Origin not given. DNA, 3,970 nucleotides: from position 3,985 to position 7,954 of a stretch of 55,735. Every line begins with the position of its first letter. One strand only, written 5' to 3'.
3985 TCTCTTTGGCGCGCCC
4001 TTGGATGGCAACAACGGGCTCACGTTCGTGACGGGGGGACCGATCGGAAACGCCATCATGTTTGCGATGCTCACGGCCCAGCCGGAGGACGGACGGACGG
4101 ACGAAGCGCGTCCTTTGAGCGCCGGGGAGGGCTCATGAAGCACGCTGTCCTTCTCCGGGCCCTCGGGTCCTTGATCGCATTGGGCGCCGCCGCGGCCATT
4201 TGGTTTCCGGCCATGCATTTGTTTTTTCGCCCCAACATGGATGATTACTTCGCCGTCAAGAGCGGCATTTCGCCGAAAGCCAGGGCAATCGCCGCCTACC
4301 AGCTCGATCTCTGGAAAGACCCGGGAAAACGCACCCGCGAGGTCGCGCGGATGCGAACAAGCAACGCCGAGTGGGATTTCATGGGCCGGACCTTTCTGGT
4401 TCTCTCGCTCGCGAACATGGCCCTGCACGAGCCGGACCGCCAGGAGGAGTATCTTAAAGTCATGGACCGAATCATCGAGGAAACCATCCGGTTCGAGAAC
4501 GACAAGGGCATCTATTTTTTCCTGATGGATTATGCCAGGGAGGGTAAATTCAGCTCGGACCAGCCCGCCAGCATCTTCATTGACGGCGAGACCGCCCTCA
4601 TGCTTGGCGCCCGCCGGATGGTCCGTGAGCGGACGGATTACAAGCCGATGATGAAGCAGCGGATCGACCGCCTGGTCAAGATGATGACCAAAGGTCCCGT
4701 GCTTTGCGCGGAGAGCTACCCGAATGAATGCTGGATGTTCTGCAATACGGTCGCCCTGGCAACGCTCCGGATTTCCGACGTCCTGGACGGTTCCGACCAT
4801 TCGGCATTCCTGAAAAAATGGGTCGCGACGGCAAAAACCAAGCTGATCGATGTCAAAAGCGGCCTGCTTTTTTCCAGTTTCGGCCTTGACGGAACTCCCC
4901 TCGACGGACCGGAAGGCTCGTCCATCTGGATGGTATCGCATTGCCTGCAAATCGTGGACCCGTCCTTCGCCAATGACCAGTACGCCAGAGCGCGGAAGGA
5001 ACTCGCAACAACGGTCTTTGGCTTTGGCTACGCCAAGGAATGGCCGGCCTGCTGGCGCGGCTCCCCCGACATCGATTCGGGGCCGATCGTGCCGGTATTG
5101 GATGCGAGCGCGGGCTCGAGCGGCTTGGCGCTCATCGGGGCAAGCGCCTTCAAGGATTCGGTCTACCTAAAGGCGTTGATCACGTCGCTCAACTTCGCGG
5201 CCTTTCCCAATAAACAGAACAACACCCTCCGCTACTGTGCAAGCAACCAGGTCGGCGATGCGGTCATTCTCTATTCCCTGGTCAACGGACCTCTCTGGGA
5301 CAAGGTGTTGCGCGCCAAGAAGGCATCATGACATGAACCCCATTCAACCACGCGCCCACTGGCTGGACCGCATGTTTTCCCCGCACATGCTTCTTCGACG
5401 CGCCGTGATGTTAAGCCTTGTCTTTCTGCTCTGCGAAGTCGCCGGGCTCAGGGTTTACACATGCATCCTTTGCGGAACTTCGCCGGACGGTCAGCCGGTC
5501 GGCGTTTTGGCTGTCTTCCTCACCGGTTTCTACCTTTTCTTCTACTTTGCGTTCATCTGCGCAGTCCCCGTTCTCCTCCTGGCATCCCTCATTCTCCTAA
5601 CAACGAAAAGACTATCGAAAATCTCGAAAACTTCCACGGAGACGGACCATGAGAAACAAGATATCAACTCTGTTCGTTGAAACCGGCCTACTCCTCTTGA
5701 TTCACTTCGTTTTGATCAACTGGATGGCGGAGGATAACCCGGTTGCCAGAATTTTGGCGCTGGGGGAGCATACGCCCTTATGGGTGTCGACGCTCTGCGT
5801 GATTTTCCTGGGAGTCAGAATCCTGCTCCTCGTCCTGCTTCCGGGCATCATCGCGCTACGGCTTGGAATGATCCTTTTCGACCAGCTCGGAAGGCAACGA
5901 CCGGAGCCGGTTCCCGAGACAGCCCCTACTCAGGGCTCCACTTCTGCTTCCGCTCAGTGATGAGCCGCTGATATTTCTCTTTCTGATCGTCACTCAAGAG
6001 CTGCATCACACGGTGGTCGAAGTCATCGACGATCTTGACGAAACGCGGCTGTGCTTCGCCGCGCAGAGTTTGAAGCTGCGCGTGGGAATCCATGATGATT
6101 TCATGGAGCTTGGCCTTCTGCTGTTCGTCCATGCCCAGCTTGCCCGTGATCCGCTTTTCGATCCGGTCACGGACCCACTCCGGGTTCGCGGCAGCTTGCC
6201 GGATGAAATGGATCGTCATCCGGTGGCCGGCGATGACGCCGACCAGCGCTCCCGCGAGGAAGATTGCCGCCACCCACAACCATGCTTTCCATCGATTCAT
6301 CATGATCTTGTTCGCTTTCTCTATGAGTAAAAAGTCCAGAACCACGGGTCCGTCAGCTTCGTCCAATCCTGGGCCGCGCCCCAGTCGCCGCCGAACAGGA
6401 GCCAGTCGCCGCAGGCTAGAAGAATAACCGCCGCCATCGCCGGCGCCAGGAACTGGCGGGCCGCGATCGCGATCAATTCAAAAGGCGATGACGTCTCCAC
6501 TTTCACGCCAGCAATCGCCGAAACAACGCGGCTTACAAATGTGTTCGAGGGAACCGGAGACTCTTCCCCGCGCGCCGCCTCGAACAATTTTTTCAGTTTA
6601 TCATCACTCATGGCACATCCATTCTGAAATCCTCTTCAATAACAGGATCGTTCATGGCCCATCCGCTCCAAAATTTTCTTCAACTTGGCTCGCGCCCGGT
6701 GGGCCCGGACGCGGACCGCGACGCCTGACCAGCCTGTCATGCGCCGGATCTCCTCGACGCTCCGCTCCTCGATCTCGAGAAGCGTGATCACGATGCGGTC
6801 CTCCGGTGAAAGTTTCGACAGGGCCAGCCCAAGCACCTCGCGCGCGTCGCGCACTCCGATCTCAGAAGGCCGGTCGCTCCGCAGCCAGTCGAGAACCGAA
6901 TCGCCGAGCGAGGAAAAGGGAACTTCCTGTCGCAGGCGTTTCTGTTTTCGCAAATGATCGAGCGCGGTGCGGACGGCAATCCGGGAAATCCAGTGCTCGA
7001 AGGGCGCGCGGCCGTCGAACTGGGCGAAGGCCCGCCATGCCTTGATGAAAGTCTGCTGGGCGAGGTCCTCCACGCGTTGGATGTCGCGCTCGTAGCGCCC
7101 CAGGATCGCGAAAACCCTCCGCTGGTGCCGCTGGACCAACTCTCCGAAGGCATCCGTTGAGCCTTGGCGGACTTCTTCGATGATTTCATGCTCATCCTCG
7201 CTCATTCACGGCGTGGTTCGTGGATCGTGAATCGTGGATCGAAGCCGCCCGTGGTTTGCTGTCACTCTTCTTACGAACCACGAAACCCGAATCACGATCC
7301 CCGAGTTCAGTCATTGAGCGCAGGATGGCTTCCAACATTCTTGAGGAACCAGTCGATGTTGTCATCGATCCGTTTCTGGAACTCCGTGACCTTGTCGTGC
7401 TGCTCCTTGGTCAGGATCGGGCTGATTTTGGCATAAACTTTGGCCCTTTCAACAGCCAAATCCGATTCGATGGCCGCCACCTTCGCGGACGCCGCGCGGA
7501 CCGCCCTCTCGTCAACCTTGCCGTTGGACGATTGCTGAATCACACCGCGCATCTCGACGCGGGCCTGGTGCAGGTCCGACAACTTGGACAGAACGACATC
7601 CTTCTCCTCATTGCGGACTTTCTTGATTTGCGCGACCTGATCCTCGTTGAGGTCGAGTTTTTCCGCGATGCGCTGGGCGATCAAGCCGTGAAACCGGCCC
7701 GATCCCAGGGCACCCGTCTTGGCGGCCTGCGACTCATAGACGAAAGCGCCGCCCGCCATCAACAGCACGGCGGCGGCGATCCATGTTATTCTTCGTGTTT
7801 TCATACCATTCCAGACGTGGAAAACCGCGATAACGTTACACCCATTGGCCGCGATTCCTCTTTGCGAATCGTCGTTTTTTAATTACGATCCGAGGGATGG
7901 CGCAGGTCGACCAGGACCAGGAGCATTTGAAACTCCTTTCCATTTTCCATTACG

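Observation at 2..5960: Candidate undescribed isoprenoid-modifying operon: IspH + B12 radical SAM + two linalool-dehydratase-like enzymes + membrane proteins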

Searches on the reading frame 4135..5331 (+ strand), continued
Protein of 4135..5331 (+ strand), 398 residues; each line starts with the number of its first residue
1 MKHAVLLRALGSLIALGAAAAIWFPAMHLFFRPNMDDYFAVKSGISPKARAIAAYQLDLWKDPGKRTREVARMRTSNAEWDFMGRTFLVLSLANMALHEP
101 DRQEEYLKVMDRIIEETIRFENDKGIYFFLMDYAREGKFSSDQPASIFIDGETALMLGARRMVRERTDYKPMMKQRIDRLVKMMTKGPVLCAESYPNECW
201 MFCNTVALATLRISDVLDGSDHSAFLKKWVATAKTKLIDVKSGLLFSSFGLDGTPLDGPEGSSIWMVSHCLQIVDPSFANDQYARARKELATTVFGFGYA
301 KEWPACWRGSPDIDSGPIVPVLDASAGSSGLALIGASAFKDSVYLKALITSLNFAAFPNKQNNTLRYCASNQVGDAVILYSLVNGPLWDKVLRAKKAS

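Call 33: search_protein_families(library=ncbifam, proteins=[L074:6951-8525:+, L074:8495-9943:+, L044:7797-9386:+, L089:5833-7407:+, L057:5059-6462:+, L023:2106-3614:+, L078:8330-9955:+], max_evalue=1e-10)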
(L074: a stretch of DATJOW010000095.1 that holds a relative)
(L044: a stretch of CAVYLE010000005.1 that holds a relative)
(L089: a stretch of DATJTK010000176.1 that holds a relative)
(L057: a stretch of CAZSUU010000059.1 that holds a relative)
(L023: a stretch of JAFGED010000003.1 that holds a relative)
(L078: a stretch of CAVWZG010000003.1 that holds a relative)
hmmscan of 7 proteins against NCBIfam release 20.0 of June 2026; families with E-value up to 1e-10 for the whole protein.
L074:6951-8525:+ (524 aa): 7 families
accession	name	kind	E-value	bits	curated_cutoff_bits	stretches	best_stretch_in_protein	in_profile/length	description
TIGR02026.1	BchE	equivalog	7.2e-20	71.3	481.35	1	214-446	200-435/497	magnesium-protoporphyrin IX monomethyl ester anaerobic oxidative cyclase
TIGR03471.1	HpnJ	equivalog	2e-19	69.8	577.6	1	210-409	199-400/472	hopanoid biosynthesis associated radical SAM protein HpnJ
TIGR04479.1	bcpD_PhpK_rSAM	subfamily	7.6e-17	60.9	600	1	206-375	239-410/504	PhpK family radical SAM P-methyltransferase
TIGR04013.1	B12_SAM_MJ_1487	hypoth_equivalog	5.9e-14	51.7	251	0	116-244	54-186/382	TIGR04013 family B12-binding domain/radical SAM domain-containing protein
NF050148.1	rSAM_ApyD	equivalog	2.9e-13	49.1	750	1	212-398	203-395/645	RiPP biosynthesis radical SAM protein ApyD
NF033070.1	rSAM_AprD4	equivalog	1.9e-12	46.9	500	1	187-427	168-420/456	AprD4 family radical SAM diol-dehydratase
TIGR04367.1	HpnR_B12_rSAM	equivalog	2.8e-11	42.6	650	1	195-425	167-399/490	hopanoid C-3 methylase HpnR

L074:8495-9943:+ (482 aa): 11 families
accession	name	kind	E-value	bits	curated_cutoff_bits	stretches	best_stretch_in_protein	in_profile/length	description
TIGR03471.1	HpnJ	equivalog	5.3e-25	88.2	577.6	1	193-426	199-436/472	hopanoid biosynthesis associated radical SAM protein HpnJ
TIGR04013.1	B12_SAM_MJ_1487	hypoth_equivalog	2e-24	86.2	251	1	59-234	12-194/382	TIGR04013 family B12-binding domain/radical SAM domain-containing protein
TIGR02026.1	BchE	equivalog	1.2e-21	77.2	481.35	1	197-430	200-436/497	magnesium-protoporphyrin IX monomethyl ester anaerobic oxidative cyclase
TIGR04072.2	rSAM_ladder_B12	equivalog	1.1e-19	70.5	360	1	108-384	89-378/443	lipid biosynthesis B12-binding/radical SAM protein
TIGR04295.1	B12_rSAM_oligo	hypoth_equivalog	3.1e-19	69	400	1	194-393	203-395/422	TIGR04295 family B12-binding domain-containing radical SAM protein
TIGR04367.1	HpnR_B12_rSAM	equivalog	9.5e-17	60.7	650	1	72-414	44-405/490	hopanoid C-3 methylase HpnR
NF050148.1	rSAM_ApyD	equivalog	3.1e-16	58.9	750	1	194-389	202-402/645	RiPP biosynthesis radical SAM protein ApyD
TIGR04479.1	bcpD_PhpK_rSAM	subfamily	1e-14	53.8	600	1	196-350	246-403/504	PhpK family radical SAM P-methyltransferase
TIGR04014.1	B12_SAM_MJ_0865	equivalog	3.7e-14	52.4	360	0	274-379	255-359/434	methyl-coenzyme M reductase glutamine C-methyltransferase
NF033070.1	rSAM_AprD4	equivalog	3.9e-13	49.1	500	0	171-387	168-399/456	AprD4 family radical SAM diol-dehydratase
NF040546.1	rSAM_CUAEP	equivalog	1.3e-11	43.9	500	1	184-330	164-315/468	CUAEP/CCAEP-tail radical SAM (seleno)protein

L044:7797-9386:+ (529 aa): 5 families
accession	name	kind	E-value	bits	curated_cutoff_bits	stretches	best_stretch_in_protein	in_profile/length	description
TIGR02026.1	BchE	equivalog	1.1e-22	80.6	481.35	1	216-448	200-435/497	magnesium-protoporphyrin IX monomethyl ester anaerobic oxidative cyclase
TIGR03471.1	HpnJ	equivalog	2e-20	73.1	577.6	1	212-441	199-433/472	hopanoid biosynthesis associated radical SAM protein HpnJ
TIGR04479.1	bcpD_PhpK_rSAM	subfamily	2.1e-17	62.7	600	1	203-375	234-408/504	PhpK family radical SAM P-methyltransferase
NF050148.1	rSAM_ApyD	equivalog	7.1e-16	57.7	750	1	213-401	202-396/645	RiPP biosynthesis radical SAM protein ApyD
TIGR04013.1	B12_SAM_MJ_1487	hypoth_equivalog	6e-13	48.4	251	0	121-228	57-169/382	TIGR04013 family B12-binding domain/radical SAM domain-containing protein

L089:5833-7407:+ (524 aa): 6 families
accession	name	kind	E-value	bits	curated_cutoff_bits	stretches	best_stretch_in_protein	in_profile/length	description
TIGR03471.1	HpnJ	equivalog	1.3e-20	73.8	577.6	1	210-409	199-400/472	hopanoid biosynthesis associated radical SAM protein HpnJ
TIGR02026.1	BchE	equivalog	2.1e-20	73.1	481.35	1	214-462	200-451/497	magnesium-protoporphyrin IX monomethyl ester anaerobic oxidative cyclase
TIGR04479.1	bcpD_PhpK_rSAM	subfamily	7.7e-18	64.1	600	1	207-378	240-413/504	PhpK family radical SAM P-methyltransferase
NF050148.1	rSAM_ApyD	equivalog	3.3e-16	58.8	750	1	212-399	203-396/645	RiPP biosynthesis radical SAM protein ApyD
TIGR04013.1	B12_SAM_MJ_1487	hypoth_equivalog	1.8e-13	50.1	251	0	115-244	53-186/382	TIGR04013 family B12-binding domain/radical SAM domain-containing protein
NF033070.1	rSAM_AprD4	equivalog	2.2e-12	46.6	500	1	199-426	187-419/456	AprD4 family radical SAM diol-dehydratase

L057:5059-6462:+ (467 aa): 10 families
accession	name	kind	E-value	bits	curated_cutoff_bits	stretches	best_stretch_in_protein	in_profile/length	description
TIGR03471.1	HpnJ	equivalog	6.7e-24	84.6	577.6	1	164-392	200-433/472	hopanoid biosynthesis associated radical SAM protein HpnJ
TIGR02026.1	BchE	equivalog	5.2e-22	78.4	481.35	1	149-399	176-435/497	magnesium-protoporphyrin IX monomethyl ester anaerobic oxidative cyclase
NF050148.1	rSAM_ApyD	equivalog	2.6e-19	69.1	750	1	165-348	203-392/645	RiPP biosynthesis radical SAM protein ApyD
TIGR04013.1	B12_SAM_MJ_1487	hypoth_equivalog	3.5e-17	62.3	251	1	69-201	54-190/382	TIGR04013 family B12-binding domain/radical SAM domain-containing protein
NF038361.1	rSAM_Sden_1168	equivalog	4.3e-17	61.9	575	1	164-392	285-516/560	Sden_1168 family B12-binding radical SAM P-methyltransferase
TIGR04479.1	bcpD_PhpK_rSAM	subfamily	7.5e-17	60.9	600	1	150-328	230-410/504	PhpK family radical SAM P-methyltransferase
TIGR04367.1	HpnR_B12_rSAM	equivalog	2.1e-16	59.5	650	1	146-370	165-392/490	hopanoid C-3 methylase HpnR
NF033070.1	rSAM_AprD4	equivalog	5.7e-15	55.2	500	1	23-382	39-422/456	AprD4 family radical SAM diol-dehydratase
TIGR04072.2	rSAM_ladder_B12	equivalog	2e-13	49.8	360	1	76-392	88-416/443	lipid biosynthesis B12-binding/radical SAM protein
TIGR04295.1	B12_rSAM_oligo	hypoth_equivalog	2.9e-13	49.3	400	1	165-348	204-383/422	TIGR04295 family B12-binding domain-containing radical SAM protein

L023:2106-3614:+ (502 aa): 7 families
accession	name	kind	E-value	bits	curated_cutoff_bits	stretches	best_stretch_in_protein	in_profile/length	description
TIGR03471.1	HpnJ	equivalog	2.5e-22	79.4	577.6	1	186-423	199-441/472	hopanoid biosynthesis associated radical SAM protein HpnJ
TIGR04367.1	HpnR_B12_rSAM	equivalog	1e-21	77.1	650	1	81-400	59-397/490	hopanoid C-3 methylase HpnR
TIGR02026.1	BchE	equivalog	5.4e-19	68.4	481.35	1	188-431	198-443/497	magnesium-protoporphyrin IX monomethyl ester anaerobic oxidative cyclase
TIGR04013.1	B12_SAM_MJ_1487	hypoth_equivalog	5.2e-17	61.8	251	1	55-202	14-169/382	TIGR04013 family B12-binding domain/radical SAM domain-containing protein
NF038361.1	rSAM_Sden_1168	equivalog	2.3e-15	56.2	575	1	187-406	285-506/560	Sden_1168 family B12-binding radical SAM P-methyltransferase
NF050148.1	rSAM_ApyD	equivalog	4.1e-15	55.2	750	1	187-378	202-398/645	RiPP biosynthesis radical SAM protein ApyD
NF033070.1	rSAM_AprD4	equivalog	9.4e-11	41.3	500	0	47-406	38-422/456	AprD4 family radical SAM diol-dehydratase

L078:8330-9955:+ (541 aa): 14 families
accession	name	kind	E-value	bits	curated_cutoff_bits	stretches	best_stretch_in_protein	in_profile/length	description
TIGR02026.1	BchE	equivalog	1.7e-153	512.1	481.35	1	3-498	2-497/497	magnesium-protoporphyrin IX monomethyl ester anaerobic oxidative cyclase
TIGR04367.1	HpnR_B12_rSAM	equivalog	4.5e-33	114.5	650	1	1-427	1-397/490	hopanoid C-3 methylase HpnR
TIGR03975.1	rSAM_ocin_1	subfamily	8e-21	74.2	281.85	1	84-376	146-427/606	RiPP maturation radical SAM C-methyltransferase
NF050148.1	rSAM_ApyD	equivalog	7.3e-20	70.9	750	1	23-373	24-360/645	RiPP biosynthesis radical SAM protein ApyD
TIGR04479.1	bcpD_PhpK_rSAM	subfamily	4.9e-19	68.1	600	1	121-424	174-451/504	PhpK family radical SAM P-methyltransferase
TIGR04072.2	rSAM_ladder_B12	equivalog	9.4e-19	67.4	360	1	195-337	165-307/443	lipid biosynthesis B12-binding/radical SAM protein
TIGR03471.1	HpnJ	equivalog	2.7e-18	66.1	577.6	1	41-412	47-398/472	hopanoid biosynthesis associated radical SAM protein HpnJ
TIGR04295.1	B12_rSAM_oligo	hypoth_equivalog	4.8e-17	61.8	400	1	5-351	4-333/422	TIGR04295 family B12-binding domain-containing radical SAM protein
TIGR04013.1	B12_SAM_MJ_1487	hypoth_equivalog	9.1e-17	60.9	251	0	89-253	63-195/382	TIGR04013 family B12-binding domain/radical SAM domain-containing protein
NF038361.1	rSAM_Sden_1168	equivalog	3.6e-16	58.8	575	1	96-336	171-407/560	Sden_1168 family B12-binding radical SAM P-methyltransferase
TIGR04385.1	B12_rSAM_cofa1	equivalog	1.5e-14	54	450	1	17-359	13-344/438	B12 lower ligand biosynthesis radical SAM protein BzaD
TIGR04014.1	B12_SAM_MJ_0865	equivalog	4.1e-12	45.6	360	0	215-391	166-348/434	methyl-coenzyme M reductase glutamine C-methyltransferase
NF033712.0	B12_rSAM_KedN5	subfamily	8.7e-12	44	700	1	83-328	79-318/624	KedN5 family methylcobalamin-dependent radical SAM C-methyltransferase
TIGR04190.1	B12_SAM_Ta0216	equivalog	1.4e-11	43.8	500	1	83-226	97-236/554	TIGR04190 family B12-binding domain/radical SAM domain protein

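Call 37: fold_search(model_id=the predicted structure, library=pdb)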
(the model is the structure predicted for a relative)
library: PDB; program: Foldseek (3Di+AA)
matches with E <= 10: 595; with E <= 0.001: 59
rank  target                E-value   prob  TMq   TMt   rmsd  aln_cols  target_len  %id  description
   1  6tft_C                1.1e-12  1.00  0.72  0.78   4.3       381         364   19  Linalool Dehydratase Isomerase C171A mutant (released 2020-10-07)
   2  6tft_B                1.2e-12  1.00  0.65  0.71   4.2       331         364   19  Linalool Dehydratase Isomerase C171A mutant (released 2020-10-07)
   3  5g1u_B                1.7e-12  1.00  0.72  0.78   4.2       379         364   19  Linalool Dehydratase Isomerase in complex with Geraniol (released 2017-01-11)
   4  6tft_E                1.9e-12  1.00  0.65  0.71   4.2       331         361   19  Linalool Dehydratase Isomerase C171A mutant (released 2020-10-07)
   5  6tft_D                1.9e-12  1.00  0.65  0.71   5.4       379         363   18  Linalool Dehydratase Isomerase C171A mutant (released 2020-10-07)
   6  6tft_A                2.2e-12  1.00  0.65  0.71   4.2       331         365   19  Linalool Dehydratase Isomerase C171A mutant (released 2020-10-07)
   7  5hlr_A                2.2e-12  1.00  0.71  0.77   4.4       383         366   19  Linalool dehydratase/isomerase: Ldi-apo (released 2016-04-27)
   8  6thm_D                3.1e-12  1.00  0.72  0.77   4.3       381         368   19  Linalool Dehydratase Isomerase M125A mutant (released 2020-10-07)
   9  7ad2_C                3.4e-12  1.00  0.73  0.79   4.1       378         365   19  Linalool Dehydratase Isomerase G107T mutant (released 2021-10-06)
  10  5g1w_C                3.4e-12  1.00  0.72  0.77   4.2       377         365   19  Apo Structure of Linalool Dehydratase-Isomerase (released 2017-01-11)
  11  5i3t_A                4.1e-12  1.00  0.73  0.79   4.1       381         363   19  Native Structure of the Linalool Dehydratase-Isomerase from Castellaniella defragrans (released 2016-06-01)
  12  6tfr_D                4.3e-12  1.00  0.72  0.78   4.2       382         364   19  Linalool Dehydratase Isomerase C180A mutant (released 2020-10-07)
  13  5hlr_C                4.7e-12  1.00  0.71  0.77   4.4       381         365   19  Linalool dehydratase/isomerase: Ldi-apo (released 2016-04-27)
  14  7ad2_A                5.4e-12  1.00  0.73  0.79   4.2       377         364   19  Linalool Dehydratase Isomerase G107T mutant (released 2021-10-06)
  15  6thm_C                5.7e-12  1.00  0.73  0.79   4.1       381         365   19  Linalool Dehydratase Isomerase M125A mutant (released 2020-10-07)
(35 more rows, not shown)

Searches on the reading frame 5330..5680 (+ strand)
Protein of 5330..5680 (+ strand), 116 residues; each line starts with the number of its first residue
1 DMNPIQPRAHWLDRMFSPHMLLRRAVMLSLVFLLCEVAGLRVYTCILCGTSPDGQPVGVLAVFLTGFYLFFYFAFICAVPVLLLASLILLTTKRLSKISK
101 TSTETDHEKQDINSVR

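Call 3: search_protein_families(library=pfam, proteins=[window:5330-5680:+], max_evalue=0.1)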
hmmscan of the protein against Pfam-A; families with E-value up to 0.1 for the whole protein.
window:5330-5680:+ (116 aa): 0 families

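Call 4: search_protein_families(library=ncbifam, proteins=[window:5330-5680:+], max_evalue=0.1)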
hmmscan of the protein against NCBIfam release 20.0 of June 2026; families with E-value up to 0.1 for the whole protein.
window:5330-5680:+ (116 aa): 1 family
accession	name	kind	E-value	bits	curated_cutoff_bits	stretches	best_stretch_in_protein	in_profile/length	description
NF038087.1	arch_ser_synth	exception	0.045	13.4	240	1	25-101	96-175/216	archaetidylserine synthase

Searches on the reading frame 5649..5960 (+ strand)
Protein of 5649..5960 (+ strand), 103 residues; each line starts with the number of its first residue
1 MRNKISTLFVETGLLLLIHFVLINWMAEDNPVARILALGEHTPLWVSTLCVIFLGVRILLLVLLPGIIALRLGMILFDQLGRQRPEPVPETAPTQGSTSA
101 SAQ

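Call 3: search_protein_families(library=pfam, proteins=[window:5649-5960:+], max_evalue=0.1)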
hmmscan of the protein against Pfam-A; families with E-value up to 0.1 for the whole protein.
window:5649-5960:+ (103 aa): 0 families

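Call 4: search_protein_families(library=ncbifam, proteins=[window:5649-5960:+], max_evalue=0.1)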
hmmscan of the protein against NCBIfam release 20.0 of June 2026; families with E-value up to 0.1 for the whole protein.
window:5649-5960:+ (103 aa): 1 family
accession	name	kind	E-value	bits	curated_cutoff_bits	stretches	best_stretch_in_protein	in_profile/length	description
TIGR00813.1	sss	superfamily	0.024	13.7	184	1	5-71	200-266/411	sodium/solute symporter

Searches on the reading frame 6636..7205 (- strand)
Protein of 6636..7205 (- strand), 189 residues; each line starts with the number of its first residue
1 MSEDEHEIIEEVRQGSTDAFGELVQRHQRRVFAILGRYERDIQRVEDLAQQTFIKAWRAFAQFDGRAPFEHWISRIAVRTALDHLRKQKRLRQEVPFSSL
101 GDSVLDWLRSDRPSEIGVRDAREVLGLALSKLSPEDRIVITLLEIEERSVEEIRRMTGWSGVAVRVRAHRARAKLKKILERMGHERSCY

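Call 77: search_protein_families(library=pfam, proteins=[window:6636-7205:-], max_evalue=0.01)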
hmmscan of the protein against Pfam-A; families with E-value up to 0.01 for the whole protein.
window:6636-7205:- (189 aa): 4 families
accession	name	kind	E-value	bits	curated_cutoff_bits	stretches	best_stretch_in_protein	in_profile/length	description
PF04542.20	Sigma70_r2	-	1.2e-19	70.3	24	1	23-90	1-70/71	Sigma-70 region 2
PF08281.18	Sigma70_r4_2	-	1.4e-09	37.9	25.7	1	124-175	3-54/54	Sigma-70, region 4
PF04545.22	Sigma70_r4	-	8e-07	28.9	24.1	1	128-177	1-50/50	Sigma-70, region 4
PF07638.17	Sigma70_ECF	-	0.00078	19.8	21.1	1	7-178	6-182/185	ECF sigma factor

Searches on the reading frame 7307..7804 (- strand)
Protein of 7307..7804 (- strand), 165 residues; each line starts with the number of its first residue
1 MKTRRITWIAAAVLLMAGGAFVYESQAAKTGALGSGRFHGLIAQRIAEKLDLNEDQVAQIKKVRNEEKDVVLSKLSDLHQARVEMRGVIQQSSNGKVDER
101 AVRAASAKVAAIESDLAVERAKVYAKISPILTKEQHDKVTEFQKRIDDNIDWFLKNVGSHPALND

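Call 77: search_protein_families(library=pfam, proteins=[window:7307-7804:-], max_evalue=0.01)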
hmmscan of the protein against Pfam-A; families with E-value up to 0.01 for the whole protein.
window:7307-7804:- (165 aa): 2 families
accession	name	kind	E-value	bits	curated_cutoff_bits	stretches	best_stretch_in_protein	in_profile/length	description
PF07813.17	LTXXQ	-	9.9e-07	29.9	24.3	1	44-138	7-95/100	LTXXQ motif family protein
PF13801.11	Metal_resist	-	9.6e-05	23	29.2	1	11-136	4-123/125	Heavy-metal resistance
